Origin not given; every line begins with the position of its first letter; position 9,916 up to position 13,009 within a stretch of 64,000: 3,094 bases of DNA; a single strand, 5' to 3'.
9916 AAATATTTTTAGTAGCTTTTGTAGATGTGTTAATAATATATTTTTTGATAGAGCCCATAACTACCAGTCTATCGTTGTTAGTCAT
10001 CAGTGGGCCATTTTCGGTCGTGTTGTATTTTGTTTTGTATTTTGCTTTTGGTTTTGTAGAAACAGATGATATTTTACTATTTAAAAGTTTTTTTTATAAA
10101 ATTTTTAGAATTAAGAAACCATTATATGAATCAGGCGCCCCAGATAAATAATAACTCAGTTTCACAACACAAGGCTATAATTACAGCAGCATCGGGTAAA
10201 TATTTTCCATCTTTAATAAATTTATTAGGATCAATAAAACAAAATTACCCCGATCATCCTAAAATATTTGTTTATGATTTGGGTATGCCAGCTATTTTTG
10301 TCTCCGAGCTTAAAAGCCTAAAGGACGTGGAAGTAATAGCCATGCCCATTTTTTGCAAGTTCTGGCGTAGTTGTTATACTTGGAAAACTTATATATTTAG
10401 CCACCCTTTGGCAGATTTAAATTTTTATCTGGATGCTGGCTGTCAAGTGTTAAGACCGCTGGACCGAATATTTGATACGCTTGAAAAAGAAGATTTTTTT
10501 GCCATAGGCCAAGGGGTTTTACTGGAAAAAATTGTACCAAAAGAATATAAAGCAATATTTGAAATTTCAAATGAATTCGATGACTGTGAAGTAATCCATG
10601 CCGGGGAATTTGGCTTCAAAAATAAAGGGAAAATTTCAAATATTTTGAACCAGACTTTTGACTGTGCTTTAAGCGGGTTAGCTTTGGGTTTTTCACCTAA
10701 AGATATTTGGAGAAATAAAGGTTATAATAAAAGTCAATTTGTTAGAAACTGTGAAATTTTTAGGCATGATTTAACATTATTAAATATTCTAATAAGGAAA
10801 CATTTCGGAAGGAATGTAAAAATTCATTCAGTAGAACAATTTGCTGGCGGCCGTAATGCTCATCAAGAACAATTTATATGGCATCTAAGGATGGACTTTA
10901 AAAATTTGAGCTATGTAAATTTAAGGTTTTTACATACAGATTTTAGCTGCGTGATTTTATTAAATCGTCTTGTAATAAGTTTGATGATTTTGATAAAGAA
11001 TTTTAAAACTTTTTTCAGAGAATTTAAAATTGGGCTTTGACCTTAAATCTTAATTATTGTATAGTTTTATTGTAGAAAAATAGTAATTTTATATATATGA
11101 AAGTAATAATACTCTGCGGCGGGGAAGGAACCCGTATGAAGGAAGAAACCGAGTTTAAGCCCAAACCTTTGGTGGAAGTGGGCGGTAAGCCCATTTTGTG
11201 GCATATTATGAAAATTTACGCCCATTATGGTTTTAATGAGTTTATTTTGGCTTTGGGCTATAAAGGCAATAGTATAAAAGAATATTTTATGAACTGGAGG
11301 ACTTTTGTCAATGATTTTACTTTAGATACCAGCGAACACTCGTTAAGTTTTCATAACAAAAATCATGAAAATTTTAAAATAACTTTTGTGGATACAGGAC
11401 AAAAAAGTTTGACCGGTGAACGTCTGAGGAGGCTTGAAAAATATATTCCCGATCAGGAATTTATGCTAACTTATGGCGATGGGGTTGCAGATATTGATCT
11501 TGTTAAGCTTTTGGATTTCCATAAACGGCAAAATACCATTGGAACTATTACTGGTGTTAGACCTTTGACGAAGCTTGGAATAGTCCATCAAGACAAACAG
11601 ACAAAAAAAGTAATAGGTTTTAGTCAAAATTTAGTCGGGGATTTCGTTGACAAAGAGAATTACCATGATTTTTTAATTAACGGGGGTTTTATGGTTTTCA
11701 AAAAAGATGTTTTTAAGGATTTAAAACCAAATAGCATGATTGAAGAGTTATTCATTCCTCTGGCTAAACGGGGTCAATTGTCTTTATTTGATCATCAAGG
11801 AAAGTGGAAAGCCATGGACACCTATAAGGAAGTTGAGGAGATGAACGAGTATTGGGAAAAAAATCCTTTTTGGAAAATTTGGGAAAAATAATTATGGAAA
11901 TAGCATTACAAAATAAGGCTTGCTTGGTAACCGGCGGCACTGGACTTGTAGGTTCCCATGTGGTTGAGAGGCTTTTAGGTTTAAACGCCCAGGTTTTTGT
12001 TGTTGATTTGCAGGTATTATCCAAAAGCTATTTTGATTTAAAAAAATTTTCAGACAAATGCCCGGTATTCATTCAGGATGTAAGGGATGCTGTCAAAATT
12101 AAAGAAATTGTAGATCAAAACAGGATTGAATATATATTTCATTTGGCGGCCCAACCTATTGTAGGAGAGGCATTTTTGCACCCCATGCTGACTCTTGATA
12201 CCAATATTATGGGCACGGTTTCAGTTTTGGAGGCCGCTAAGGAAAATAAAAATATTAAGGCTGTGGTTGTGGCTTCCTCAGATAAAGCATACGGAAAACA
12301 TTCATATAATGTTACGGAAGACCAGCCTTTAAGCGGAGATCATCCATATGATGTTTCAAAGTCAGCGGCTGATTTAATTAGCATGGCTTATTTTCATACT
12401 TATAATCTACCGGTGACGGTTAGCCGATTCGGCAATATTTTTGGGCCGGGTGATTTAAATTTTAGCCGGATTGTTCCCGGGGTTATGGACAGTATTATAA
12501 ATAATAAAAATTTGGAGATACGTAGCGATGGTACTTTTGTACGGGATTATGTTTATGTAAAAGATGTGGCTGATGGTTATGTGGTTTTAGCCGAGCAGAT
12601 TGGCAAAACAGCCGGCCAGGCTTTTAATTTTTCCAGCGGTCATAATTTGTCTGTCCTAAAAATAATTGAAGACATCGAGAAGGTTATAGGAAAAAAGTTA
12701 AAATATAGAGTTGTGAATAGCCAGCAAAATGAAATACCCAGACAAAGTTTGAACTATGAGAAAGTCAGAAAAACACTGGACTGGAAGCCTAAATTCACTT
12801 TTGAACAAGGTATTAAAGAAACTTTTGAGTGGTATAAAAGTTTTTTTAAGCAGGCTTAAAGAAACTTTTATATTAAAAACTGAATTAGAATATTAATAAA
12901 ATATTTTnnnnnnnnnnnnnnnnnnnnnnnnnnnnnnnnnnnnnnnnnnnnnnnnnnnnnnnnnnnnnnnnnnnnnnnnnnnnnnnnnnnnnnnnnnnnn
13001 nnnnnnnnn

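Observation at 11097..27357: Non-canonical CDP-deoxy/branched-chain sugar pathway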

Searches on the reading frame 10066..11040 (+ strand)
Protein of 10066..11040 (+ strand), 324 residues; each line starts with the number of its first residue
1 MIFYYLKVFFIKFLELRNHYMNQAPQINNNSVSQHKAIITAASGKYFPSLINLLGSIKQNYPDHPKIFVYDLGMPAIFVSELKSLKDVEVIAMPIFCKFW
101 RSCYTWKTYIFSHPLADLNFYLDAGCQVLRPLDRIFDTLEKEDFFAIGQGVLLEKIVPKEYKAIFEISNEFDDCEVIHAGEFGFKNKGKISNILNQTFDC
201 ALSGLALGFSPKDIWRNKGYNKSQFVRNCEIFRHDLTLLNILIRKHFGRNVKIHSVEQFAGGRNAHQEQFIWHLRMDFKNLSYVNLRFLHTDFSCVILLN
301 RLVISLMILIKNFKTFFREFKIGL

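Call 21: search_protein_families(library=pfam, proteins=[window:10066-11040:+])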
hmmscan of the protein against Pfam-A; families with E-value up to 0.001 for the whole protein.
window:10066-11040:+ (324 aa): 1 family
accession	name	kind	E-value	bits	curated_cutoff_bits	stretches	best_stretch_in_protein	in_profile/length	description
PF07801.16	DUF1647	-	0.00018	21.7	25.7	1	16-108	42-137/141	Protein of unknown function (DUF1647)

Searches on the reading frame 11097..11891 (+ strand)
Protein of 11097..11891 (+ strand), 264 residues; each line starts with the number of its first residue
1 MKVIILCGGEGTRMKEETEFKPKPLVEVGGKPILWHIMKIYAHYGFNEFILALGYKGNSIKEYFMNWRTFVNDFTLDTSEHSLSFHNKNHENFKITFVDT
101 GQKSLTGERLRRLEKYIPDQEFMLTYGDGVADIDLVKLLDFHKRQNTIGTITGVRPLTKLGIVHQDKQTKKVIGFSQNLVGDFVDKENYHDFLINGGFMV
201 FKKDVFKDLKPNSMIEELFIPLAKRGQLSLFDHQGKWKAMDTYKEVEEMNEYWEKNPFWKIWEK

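Call 4: search_protein_families(library=pfam, proteins=[window:11097-11891:+])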
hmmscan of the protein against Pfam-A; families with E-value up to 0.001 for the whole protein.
window:11097-11891:+ (264 aa): 2 families
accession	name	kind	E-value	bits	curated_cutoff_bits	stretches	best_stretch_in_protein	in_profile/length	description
PF00483.29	NTP_transferase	-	1.1e-12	48.5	21.2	1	2-238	1-227/245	Nucleotidyl transferase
PF12804.13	NTP_transf_3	-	1.7e-08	35.3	27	1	3-62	1-53/160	MobA-like NTP transferase domain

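Call 6: search_protein_families(library=ncbifam, proteins=[window:11097-11891:+])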
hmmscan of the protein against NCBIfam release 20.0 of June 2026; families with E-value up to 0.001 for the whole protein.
window:11097-11891:+ (264 aa): 31 families (the best 25 are shown)
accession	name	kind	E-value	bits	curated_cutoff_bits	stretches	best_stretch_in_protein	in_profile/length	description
TIGR02623.1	G1P_cyt_trans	equivalog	8.3e-80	267.9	300.25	1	1-262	1-255/255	glucose-1-phosphate cytidylyltransferase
TIGR03992.1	Arch_glmU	subfamily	7.3e-23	81.1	292.1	2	1-67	1-67/393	bifunctional sugar-1-phosphate nucleotidylyltransferase/acetyltransferase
NF041313.1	UDPGP_AglF_Halo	equivalog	3.6e-19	69.1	400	1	1-64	1-64/234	UTP--glucose-1-phosphate uridylyltransferase AglF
NF049965.1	GlMnHpPGnyltfHddC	equivalog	8.5e-18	64.8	300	1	1-66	1-66/221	D-glycero-D-manno-heptose 1-phosphate guanosyltransferase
NF045761.1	NAMPUrTaseMurU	equivalog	2e-16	60.6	250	1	1-70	1-70/226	N-acetylmuramate alpha-1-phosphate uridylyltransferase MurU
NF052502.1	man1P_GTase_Rv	exception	1.4e-14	53.8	440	1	2-67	2-67/352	mannose-1-phosphate guanylyltransferase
NF041173.1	Sug_nt_acttase_Thmprot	equivalog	5.7e-11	42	600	1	1-210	1-177/405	bifunctional sugar-1-phosphate nucleotidylyltransferase/acetyltransferase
TIGR02091.1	glgC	equivalog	5.1e-10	38.9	424.9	1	3-210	3-207/364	glucose-1-phosphate adenylyltransferase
TIGR01208.1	rmlA_long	equivalog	7.3e-10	38.3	320.25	1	2-74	1-74/353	glucose-1-phosphate thymidylyltransferase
TIGR01173.1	glmU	equivalog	1.5e-09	37.2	366.85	1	1-72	1-70/452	bifunctional UDP-N-acetylglucosamine diphosphorylase/glucosamine-1-phosphate N-acetyltransferase GlmU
TIGR01099.1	galU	equivalog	2.2e-09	37.3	326.8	1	1-210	2-215/261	UTP--glucose-1-phosphate uridylyltransferase GalU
NF041135.1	IPPtranDIPPsyn_Thcocales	equivalog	2.2e-09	36.8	580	1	1-69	1-65/419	bifunctional L-myo-inositol-1-phosphate cytidylyltransferase/CDP-L-myo-inositol myo-inositolphosphotransferase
NF003670.0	PRK05293.1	equivalog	3.9e-06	26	470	1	4-176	8-178/382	glucose-1-phosphate adenylyltransferase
NF001186.0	PRK00155.2-3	equivalog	5.7e-06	25.9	253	1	2-58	6-60/224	2-C-methyl-D-erythritol 4-phosphate cytidylyltransferase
NF010934.1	PRK14354.1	equivalog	6e-06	25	450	1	3-72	2-68/447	bifunctional UDP-N-acetylglucosamine diphosphorylase/glucosamine-1-phosphate N-acetyltransferase GlmU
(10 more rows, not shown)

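Call 73: search_solved_structures(query=window:11097-11891:+, max_evalue=1e-10)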
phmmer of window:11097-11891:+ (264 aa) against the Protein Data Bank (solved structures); distinct sequences matched with E-value up to 1e-10: 6.
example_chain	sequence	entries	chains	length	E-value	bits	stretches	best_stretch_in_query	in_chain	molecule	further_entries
1tzf_A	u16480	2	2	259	6.4e-63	215.9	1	2-263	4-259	Glucose-1-phosphate cytidylyltransferase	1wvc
7whr_B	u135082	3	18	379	6e-16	61.8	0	1-70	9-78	Nucleotidyl transferase family protein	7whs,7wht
7d72_K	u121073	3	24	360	2.3e-13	53.4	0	1-60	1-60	Mannose-1-phosphate guanyltransferase beta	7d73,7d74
8x7s_B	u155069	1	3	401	1.4e-12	50.8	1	1-212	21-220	UTP--glucose-1-phosphate uridylyltransferase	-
5xhw_A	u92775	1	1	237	2.2e-12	50.1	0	3-60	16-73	Putative 6-deoxy-D-mannoheptose pathway protein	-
6jq8_A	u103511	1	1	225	2.5e-12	50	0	3-60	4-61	Putative 6-deoxy-D-mannoheptose pathway protein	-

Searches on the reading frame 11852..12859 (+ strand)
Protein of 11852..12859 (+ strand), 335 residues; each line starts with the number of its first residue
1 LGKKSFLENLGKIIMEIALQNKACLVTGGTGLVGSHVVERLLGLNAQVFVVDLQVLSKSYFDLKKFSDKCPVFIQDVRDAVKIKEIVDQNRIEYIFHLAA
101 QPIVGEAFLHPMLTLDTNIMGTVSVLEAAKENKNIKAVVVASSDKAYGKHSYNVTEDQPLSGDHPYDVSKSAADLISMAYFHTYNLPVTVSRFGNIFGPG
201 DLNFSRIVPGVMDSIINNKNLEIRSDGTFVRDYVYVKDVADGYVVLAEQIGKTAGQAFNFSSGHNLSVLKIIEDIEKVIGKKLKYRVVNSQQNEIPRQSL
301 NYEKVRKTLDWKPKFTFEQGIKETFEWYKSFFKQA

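Call 4: search_protein_families(library=pfam, proteins=[window:11852-12859:+])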
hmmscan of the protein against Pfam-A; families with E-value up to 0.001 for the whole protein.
window:11852-12859:+ (335 aa): 7 families
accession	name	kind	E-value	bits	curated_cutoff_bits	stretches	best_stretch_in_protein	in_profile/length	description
PF16363.11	GDP_Man_Dehyd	-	4.7e-50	171.4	27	1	25-324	1-332/332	GDP-mannose 4,6 dehydratase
PF01370.27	Epimerase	-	9.2e-47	159.9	20.9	1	25-259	2-238/240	NAD dependent epimerase/dehydratase family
PF02719.21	Polysacc_synt_2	-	8.7e-20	71.5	20.2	1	25-284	2-252/293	Polysaccharide biosynthesis protein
PF01073.25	3Beta_HSD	-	6.2e-18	65.3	22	1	25-250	1-232/280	3-beta hydroxysteroid dehydrogenase/isomerase family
PF07993.18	NAD_binding_4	-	1.5e-12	47.7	20.1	1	89-212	86-216/258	Male sterility protein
PF04321.23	RmlD_sub_bind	-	1.4e-07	31.4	27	1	24-283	3-235/287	RmlD substrate binding domain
PF05368.20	NmrA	-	4.2e-05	23.7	27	0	21-68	2-47/298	NmrA-like family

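Call 6: search_protein_families(library=ncbifam, proteins=[window:11852-12859:+])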
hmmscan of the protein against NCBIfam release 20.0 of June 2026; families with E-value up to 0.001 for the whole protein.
window:11852-12859:+ (335 aa): 36 families (the best 25 are shown)
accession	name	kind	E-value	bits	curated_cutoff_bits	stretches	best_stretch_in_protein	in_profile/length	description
TIGR02622.1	CDP_4_6_dhtase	equivalog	2.1e-62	211.3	278.45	1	20-334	3-336/352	CDP-glucose 4,6-dehydratase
TIGR01181.1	dTDP_gluc_dehyt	equivalog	3.2e-55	187.5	365.1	1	24-330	2-313/321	dTDP-glucose 4,6-dehydratase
TIGR01179.1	galE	equivalog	1.3e-47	162.2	262.3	1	24-331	2-328/332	UDP-glucose 4-epimerase GalE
TIGR04180.1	EDH_00030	hypoth_equivalog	2.6e-47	161.3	475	1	25-315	2-296/297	NAD-dependent 4,6-dehydratase LegB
NF007956.0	PRK10675.1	subfamily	5.7e-35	121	394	2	24-152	3-133/338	UDP-glucose 4-epimerase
NF007490.0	PRK10084.1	subfamily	1.1e-33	116.7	649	1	24-329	3-335/361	dTDP-glucose 4,6-dehydratase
NF007582.0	PRK10217.1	equivalog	4.4e-30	105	698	1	22-329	2-332/355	dTDP-glucose 4,6-dehydratase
TIGR02197.1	heptose_epim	equivalog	3e-22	79.2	274.6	1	25-329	2-314/316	ADP-glyceromanno-heptose 6-epimerase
NF047922.1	GDPFucSynFcl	equivalog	6.5e-21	75.1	500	1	22-329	3-302/308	GDP-L-fucose synthase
NF011728.1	PRK15181.1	equivalog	2.8e-19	69.3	760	1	16-329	10-338/348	Vi polysaccharide biosynthesis UDP-N-acetylglucosaminuronic acid C-4 epimerase TviC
TIGR01472.1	gmd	equivalog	1.3e-16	60.7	415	1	23-292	2-281/342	GDP-mannose 4,6-dehydratase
TIGR04130.1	FnlA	equivalog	9.2e-16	57.7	730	1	20-146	3-127/337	UDP-N-acetylglucosamine 4,6-dehydratase/5-epimerase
TIGR03589.1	PseB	equivalog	2.5e-15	56.2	407.75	1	19-223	2-192/324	UDP-N-acetylglucosamine 4,6-dehydratase (inverting)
NF043036.1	ErythonDh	equivalog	8.3e-15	54.8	325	1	24-180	3-163/321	D-erythronate dehydrogenase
TIGR03466.1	HpnA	hypoth_equivalog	2.2e-14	53.1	367.65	1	24-289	3-256/327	hopanoid-associated sugar epimerase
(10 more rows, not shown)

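Call 72: search_solved_structures(query=window:11894-12859:+, max_evalue=1e-25)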
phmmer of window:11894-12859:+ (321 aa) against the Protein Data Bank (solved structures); distinct sequences matched with E-value up to 1e-25: 38.
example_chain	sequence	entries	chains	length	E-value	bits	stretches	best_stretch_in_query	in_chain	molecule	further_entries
6bi4_A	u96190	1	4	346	4.1e-47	164.1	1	10-315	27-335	dTDP-glucose 4,6-dehydratase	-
2hun_A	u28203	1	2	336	5.6e-37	130.8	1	9-315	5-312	336aa long hypothetical dTDP-glucose 4,6-dehydratase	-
6bwl_A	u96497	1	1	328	1.4e-36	129.5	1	10-317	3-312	Pal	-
1wvg_A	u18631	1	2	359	2.3e-36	128.8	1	6-318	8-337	CDP-glucose 4,6-dehydratase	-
4zrm_A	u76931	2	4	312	9.3e-36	126.8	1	10-316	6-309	UDP-glucose 4-epimerase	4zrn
8du1_A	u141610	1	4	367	3.8e-33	118.2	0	128-315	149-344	dTDP-glucose 4,6-dehydratase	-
1rkx_A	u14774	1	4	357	4.4e-33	118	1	6-318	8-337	CDP-glucose-4,6-dehydratase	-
6pmh_A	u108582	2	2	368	2.8e-31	112.1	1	5-315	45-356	UDP-glucose 4-epimerase related protein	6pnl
1g1a_A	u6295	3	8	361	6.4e-31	110.9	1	10-315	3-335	DTDP-D-GLUCOSE 4,6-DEHYDRATASE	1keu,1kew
7ys8_A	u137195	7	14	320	1.5e-30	109.7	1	10-315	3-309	UDP-glucose 4-epimerase | UDP-glucose 4-epimerase along with EC 5.1.3.2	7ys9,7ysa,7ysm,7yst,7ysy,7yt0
6dnt_A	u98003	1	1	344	2.8e-30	108.8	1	5-316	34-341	NAD-dependent epimerase/dehydratase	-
1r66_A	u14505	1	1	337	3.2e-30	108.6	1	10-315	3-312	TDP-glucose-4,6-dehydratase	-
8shh_A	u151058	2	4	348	7.9e-30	107.3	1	11-316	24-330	dTDP-glucose 4,6-dehydratase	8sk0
1r6d_A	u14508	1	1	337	1.6e-29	106.4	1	10-315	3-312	TDP-glucose-4,6-dehydratase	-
1lrj_A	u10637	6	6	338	1.7e-29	106.3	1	10-314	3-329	UDP-glucose 4-epimerase | UDP-GALACTOSE 4-EPIMERASE | UDP-GALACTOSE-4-EPIMERASE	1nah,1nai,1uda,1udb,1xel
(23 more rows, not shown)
